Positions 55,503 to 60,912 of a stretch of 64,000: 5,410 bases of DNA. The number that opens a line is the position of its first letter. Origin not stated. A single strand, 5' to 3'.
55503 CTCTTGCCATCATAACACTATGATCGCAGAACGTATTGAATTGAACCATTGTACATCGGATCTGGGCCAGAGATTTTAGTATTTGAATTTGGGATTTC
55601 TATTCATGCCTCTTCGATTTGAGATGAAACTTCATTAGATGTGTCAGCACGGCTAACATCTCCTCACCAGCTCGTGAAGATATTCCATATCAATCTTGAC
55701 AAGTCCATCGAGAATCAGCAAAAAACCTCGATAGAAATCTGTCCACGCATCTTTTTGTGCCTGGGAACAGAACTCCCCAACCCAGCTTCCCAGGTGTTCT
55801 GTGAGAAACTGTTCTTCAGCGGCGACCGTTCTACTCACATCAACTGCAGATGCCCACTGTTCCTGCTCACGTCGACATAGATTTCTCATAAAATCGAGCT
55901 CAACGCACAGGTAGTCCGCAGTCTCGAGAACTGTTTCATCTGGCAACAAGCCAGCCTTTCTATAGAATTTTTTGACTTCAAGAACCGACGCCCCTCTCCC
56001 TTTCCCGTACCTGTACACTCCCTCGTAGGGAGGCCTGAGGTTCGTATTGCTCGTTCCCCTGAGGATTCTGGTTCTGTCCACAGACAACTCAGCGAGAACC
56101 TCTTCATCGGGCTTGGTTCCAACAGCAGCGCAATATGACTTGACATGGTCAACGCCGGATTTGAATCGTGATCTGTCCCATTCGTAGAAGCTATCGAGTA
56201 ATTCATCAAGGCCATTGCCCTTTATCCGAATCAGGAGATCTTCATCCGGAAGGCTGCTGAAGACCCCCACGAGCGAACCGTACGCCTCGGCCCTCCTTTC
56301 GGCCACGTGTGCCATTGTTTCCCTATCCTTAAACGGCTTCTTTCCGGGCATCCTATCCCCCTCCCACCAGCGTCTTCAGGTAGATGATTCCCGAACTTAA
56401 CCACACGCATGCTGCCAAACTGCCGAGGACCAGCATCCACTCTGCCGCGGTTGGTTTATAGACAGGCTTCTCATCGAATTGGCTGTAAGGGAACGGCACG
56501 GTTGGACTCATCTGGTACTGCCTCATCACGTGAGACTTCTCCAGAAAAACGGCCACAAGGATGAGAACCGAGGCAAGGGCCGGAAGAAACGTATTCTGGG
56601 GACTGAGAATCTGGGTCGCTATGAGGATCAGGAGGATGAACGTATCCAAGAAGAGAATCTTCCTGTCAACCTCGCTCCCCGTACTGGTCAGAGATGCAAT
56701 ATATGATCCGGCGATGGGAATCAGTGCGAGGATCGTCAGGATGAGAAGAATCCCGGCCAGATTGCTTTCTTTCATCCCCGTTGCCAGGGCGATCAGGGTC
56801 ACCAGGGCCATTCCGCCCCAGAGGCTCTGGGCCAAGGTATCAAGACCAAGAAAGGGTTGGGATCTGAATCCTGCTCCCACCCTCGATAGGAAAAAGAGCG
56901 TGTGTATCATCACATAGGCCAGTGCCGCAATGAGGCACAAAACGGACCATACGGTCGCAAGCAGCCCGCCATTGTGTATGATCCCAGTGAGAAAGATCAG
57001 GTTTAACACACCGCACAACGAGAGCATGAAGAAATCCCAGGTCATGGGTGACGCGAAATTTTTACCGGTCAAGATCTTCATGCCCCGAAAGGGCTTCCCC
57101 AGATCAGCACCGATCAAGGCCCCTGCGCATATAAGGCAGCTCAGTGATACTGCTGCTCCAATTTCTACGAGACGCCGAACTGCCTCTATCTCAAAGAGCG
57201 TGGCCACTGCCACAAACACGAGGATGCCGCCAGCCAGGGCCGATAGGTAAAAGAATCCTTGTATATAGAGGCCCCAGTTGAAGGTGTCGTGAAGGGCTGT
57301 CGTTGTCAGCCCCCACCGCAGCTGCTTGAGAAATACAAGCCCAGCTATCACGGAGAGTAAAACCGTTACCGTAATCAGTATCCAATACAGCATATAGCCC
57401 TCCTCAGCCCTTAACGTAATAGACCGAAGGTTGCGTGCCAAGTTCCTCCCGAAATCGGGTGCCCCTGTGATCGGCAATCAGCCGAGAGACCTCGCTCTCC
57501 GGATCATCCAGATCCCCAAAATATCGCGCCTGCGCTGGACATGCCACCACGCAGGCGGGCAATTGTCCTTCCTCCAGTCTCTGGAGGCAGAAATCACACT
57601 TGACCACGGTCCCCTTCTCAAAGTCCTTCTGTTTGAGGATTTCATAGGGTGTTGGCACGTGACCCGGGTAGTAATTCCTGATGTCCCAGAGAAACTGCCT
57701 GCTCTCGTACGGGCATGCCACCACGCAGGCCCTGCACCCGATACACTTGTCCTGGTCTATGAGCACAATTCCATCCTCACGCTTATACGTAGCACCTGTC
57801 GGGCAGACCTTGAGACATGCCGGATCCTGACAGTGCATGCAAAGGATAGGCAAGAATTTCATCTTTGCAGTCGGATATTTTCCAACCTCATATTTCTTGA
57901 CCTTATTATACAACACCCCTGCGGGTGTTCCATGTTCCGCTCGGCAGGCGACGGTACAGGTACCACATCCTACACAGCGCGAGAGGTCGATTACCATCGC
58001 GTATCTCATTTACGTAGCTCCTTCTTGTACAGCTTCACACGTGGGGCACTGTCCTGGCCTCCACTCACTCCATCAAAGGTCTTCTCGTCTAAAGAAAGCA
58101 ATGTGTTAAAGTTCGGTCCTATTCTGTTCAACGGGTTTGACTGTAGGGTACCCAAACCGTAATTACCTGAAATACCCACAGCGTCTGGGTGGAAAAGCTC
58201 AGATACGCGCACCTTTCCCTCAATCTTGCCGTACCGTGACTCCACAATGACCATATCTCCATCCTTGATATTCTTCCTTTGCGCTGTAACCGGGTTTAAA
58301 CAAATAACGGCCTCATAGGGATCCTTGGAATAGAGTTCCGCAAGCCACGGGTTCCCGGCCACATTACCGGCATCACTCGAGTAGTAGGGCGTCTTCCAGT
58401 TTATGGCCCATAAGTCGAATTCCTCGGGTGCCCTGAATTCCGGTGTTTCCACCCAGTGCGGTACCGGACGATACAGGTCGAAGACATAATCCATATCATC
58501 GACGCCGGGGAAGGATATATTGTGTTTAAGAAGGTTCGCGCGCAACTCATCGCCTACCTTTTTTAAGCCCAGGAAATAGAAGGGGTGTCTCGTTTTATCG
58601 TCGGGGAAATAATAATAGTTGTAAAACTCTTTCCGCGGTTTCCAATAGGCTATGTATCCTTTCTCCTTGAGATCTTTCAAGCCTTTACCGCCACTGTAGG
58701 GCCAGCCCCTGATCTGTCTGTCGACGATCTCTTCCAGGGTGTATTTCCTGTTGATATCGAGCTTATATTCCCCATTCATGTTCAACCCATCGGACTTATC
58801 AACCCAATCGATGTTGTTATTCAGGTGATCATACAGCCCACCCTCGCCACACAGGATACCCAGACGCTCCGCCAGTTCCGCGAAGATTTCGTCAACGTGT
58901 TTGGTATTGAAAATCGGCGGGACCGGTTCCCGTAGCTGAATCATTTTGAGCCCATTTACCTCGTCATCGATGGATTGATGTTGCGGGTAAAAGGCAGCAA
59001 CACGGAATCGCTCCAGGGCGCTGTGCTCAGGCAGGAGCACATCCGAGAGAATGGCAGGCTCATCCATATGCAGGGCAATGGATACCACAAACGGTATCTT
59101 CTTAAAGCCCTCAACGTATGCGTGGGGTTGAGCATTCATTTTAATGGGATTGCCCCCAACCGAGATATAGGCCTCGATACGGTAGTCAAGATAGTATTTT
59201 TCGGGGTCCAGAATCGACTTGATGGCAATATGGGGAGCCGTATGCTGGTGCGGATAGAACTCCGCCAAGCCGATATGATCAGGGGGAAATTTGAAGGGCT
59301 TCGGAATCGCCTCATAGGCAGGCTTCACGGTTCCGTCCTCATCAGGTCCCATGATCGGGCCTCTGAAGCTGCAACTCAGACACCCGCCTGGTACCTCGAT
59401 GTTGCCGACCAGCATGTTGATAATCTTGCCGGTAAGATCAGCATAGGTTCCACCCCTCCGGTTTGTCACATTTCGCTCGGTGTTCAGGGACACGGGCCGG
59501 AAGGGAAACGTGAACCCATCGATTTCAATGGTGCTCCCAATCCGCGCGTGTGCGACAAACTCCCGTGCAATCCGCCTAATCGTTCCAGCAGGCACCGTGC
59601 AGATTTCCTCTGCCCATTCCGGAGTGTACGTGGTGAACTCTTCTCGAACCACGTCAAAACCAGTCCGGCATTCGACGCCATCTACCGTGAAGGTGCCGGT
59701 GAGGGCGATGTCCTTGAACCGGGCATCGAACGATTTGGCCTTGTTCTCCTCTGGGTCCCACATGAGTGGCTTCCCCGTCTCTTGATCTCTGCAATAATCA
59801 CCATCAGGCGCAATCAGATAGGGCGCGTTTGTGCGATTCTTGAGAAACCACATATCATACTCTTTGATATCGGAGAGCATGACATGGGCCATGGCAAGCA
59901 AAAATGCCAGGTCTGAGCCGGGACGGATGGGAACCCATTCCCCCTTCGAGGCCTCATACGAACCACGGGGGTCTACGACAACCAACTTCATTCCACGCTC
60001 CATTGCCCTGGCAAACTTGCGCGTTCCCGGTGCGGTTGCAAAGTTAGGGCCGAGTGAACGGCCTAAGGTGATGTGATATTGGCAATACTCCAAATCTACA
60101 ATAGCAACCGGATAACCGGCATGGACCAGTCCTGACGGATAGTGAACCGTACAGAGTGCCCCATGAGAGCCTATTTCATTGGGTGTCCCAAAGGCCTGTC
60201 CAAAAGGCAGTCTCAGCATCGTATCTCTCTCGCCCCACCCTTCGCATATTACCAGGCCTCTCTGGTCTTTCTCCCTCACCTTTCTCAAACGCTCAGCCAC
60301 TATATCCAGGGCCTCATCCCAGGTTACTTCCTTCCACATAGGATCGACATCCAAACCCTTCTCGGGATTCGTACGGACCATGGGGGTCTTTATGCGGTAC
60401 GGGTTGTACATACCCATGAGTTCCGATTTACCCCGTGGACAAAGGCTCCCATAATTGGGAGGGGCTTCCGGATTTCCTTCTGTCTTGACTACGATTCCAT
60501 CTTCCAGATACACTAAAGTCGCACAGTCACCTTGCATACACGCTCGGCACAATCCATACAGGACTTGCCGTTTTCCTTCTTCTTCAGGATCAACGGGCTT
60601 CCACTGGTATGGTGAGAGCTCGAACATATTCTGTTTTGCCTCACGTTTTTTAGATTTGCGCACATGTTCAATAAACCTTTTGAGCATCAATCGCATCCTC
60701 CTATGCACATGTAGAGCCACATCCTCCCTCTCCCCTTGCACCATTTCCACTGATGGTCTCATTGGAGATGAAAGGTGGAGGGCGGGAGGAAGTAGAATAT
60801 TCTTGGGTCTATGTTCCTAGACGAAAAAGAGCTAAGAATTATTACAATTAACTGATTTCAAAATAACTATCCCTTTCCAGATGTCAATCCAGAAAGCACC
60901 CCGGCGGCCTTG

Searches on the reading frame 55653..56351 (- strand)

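Call 17: search_protein_families(library=pfam, proteins=[window:55653-56351:-], max_evalue=0.001)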
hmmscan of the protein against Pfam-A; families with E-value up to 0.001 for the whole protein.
window:55653-56351:- (232 aa): 1 family
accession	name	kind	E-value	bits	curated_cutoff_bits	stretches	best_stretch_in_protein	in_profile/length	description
PF02613.20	Nitrate_red_del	-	4.3e-24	85.6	22.2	1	72-195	14-135/136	Nitrate reductase delta subunit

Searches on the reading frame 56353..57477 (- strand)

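Call 17: search_protein_families(library=pfam, proteins=[window:56353-57477:-], max_evalue=0.001)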
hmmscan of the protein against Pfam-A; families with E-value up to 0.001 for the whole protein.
window:56353-57477:- (374 aa): 1 family
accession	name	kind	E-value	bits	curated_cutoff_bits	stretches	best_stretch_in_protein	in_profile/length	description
PF03916.19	NrfD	-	5.1e-09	36.6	25.8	1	63-320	6-307/313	Polysulphide reductase, NrfD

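Call 69: search_protein_families(library=ncbifam, proteins=[window:56353-57477:-], max_evalue=1e-10)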
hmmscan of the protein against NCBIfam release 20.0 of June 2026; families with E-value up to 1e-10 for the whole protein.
window:56353-57477:- (374 aa): 1 family
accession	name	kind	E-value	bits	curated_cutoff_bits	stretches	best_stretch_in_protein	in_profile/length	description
NF045798.1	DsrP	equivalog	1.4e-19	70.7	350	1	25-358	6-330/346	sulfate reduction electron transfer complex DsrMKJOP subunit DsrP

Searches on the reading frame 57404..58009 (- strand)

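Call 68: search_protein_families(library=pfam, proteins=[window:57404-58009:-], max_evalue=0.00001)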
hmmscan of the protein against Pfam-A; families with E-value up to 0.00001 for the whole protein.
window:57404-58009:- (201 aa): 12 families
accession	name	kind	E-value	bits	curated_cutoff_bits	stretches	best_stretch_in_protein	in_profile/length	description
PF13247.11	Fer4_11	-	7.1e-28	97.2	26.2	2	49-105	2-60/100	4Fe-4S dicluster domain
PF12797.12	Fer4_2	-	2.7e-16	58.7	24.5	2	81-101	2-22/22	4Fe-4S binding domain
PF12838.12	Fer4_7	-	6.5e-16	59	27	2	57-102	2-51/52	4Fe-4S dicluster domain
PF13237.11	Fer4_10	-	1.3e-15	57.5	25.5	2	50-100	2-53/53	4Fe-4S dicluster domain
PF00037.32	Fer4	-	3.3e-13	49.3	21.1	1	83-102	2-21/24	4Fe-4S binding domain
PF12837.12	Fer4_6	-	3.4e-12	46.1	25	1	81-101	1-21/24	4Fe-4S binding domain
PF13187.11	Fer4_9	-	5.8e-12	45.9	27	2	11-73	1-51/52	4Fe-4S dicluster domain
PF12798.12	Fer4_3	-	1.4e-07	32.3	27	0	89-101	1-13/15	4Fe-4S binding domain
PF12800.12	Fer4_4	-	1.9e-07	31.3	24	0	87-101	2-16/17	4Fe-4S binding domain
PF13183.11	Fer4_8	-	1.5e-06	29.1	27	0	9-72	2-67/68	4Fe-4S dicluster domain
PF13484.11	Fer4_16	-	3.7e-06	28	30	0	88-101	1-65/66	4Fe-4S double cluster binding domain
PF14697.11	Fer4_21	-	4.2e-06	27.2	35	0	84-105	3-24/59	4Fe-4S dicluster domain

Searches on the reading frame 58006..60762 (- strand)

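Call 17: search_protein_families(library=pfam, proteins=[window:58006-60762:-], max_evalue=0.001)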
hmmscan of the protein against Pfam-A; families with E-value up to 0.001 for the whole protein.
window:58006-60762:- (918 aa): 3 families
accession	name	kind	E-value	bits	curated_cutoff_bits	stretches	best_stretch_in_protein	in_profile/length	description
PF00384.28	Molybdopterin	-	4.4e-22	79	24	1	123-633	1-353/353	Molybdopterin oxidoreductase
PF01568.27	Molydop_binding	-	4.2e-11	43.3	26.8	1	809-872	23-83/110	Molydopterin dinucleotide binding domain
PF04879.21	Molybdop_Fe4S4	-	9.7e-07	29.1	22.7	1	71-119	7-54/55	Molybdopterin oxidoreductase Fe4S4 domain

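Call 69: search_protein_families(library=ncbifam, proteins=[window:58006-60762:-], max_evalue=1e-10)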
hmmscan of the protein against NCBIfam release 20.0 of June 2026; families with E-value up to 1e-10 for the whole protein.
window:58006-60762:- (918 aa): 19 families
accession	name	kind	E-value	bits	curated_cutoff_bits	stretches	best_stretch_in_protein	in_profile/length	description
NF012032.0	PRK15488.1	equivalog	1.3e-68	231.7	694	2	62-309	38-279/759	thiosulfate reductase PhsA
NF041714.1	arsenate_red_ArrA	equivalog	2.3e-47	161.7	1600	2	70-297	53-283/848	arsenate respiratory reductase molybdopterin-containing subunit ArrA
TIGR03479.1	DMSO_red_II_alp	subfamily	6.2e-38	130.4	984.75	1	72-405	63-424/913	molybdopterin-dependent oxidoreductase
TIGR01591.1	Fdh-alpha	equivalog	1.6e-35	122.4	666.25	1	72-312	3-239/672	formate dehydrogenase subunit alpha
TIGR02166.1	dmsA_ynfE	subfamily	3.5e-35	121.3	777.7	1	63-308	40-296/794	DMSO/selenate family reductase complex A subunit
NF041783.2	mnquin_red_QrcB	equivalog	6.8e-29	100.5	440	1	59-298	44-280/695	menaquinone reductase molybdopterin-binding-like subunit QrcB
TIGR01553.1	formate-DH-alph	equivalog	6e-25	87.2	814.2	1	247-463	240-441/1009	formate dehydrogenase-N subunit alpha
NF041513.1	formate_DH_Act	exception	2.3e-24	85.3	1400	0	62-165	37-133/1067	formate dehydrogenase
TIGR00509.1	bisC_fam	subfamily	1.3e-23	83.2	1017.55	0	248-312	195-260/772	molybdopterin guanine dinucleotide-containing S/N-oxide reductase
NF047855.1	AssmNtatRedNasC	equivalog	2.6e-18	65.7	1100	0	98-167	52-113/708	assimilatory nitrate reductase catalytic subunit NasC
NF011566.1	PRK14990.1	exception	7.9e-18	63.8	1600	0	64-298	55-307/814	dimethylsulfoxide reductase subunit A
NF041885.1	selenate_YnfE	exception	7.8e-17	60.4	1675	0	255-299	248-295/805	selenate/tellurate reductase subunit YnfE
NF011682.0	PRK15102.1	equivalog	8.9e-17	60.4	909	0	377-654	329-584/829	trimethylamine-N-oxide reductase TorA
TIGR02164.1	torA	equivalog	2.9e-16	58.8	1465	0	377-635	325-565/824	trimethylamine-N-oxide reductase TorA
NF010055.0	PRK13532.1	equivalog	6.7e-16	57.7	904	1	70-166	45-139/830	nitrate reductase catalytic subunit NapA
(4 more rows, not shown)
